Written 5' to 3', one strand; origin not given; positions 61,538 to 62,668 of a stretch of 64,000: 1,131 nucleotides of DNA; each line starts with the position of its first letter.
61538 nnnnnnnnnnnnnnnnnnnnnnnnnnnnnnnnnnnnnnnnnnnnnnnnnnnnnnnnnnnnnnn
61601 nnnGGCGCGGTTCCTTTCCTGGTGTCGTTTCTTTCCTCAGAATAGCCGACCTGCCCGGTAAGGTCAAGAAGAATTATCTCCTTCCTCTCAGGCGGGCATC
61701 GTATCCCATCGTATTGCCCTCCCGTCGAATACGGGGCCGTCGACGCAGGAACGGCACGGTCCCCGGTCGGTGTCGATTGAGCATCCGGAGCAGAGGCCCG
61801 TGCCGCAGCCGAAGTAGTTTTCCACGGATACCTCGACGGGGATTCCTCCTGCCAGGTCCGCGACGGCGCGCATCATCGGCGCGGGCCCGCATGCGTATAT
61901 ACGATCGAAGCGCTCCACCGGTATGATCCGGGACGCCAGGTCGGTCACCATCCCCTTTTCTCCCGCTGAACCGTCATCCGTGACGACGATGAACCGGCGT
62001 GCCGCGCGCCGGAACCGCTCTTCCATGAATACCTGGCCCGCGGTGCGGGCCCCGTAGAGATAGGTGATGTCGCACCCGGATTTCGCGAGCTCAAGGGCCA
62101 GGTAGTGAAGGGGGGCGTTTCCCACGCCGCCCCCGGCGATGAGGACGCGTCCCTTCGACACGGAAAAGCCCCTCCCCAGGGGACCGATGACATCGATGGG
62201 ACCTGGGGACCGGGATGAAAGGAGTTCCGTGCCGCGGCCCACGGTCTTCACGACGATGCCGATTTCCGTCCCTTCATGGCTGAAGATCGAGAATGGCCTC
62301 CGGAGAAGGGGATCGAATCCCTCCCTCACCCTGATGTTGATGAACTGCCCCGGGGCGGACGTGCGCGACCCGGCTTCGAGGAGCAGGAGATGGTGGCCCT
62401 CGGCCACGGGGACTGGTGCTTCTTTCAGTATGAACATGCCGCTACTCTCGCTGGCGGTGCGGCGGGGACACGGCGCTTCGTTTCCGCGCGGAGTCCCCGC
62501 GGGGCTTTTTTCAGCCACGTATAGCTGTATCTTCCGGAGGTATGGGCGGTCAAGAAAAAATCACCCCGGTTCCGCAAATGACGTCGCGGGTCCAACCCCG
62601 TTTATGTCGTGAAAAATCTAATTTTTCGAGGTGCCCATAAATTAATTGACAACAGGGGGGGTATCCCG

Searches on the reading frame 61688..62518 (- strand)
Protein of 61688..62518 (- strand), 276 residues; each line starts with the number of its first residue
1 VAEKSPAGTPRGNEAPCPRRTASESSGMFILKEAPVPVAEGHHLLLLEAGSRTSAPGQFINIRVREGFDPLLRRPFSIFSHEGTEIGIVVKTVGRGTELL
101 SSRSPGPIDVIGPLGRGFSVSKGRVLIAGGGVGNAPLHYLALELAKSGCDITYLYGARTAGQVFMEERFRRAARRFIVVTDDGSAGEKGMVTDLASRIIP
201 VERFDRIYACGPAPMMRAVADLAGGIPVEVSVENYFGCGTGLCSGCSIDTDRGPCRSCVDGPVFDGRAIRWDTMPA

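Call 50: search_protein_families(library=pfam, proteins=[window:61688-62518:-], max_evalue=0.001)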
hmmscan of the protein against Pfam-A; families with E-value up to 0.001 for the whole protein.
window:61688-62518:- (276 aa): 2 families
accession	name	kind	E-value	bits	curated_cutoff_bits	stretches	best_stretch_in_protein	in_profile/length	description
PF10418.14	DHODB_Fe-S_bind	-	1.5e-09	37.9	23.9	1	233-269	1-40/41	Iron-sulfur cluster binding domain of dihydroorotate dehydrogenase B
PF00175.26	NAD_binding_1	-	2.3e-06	28.7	22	1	129-220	3-108/109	Oxidoreductase NAD-binding domain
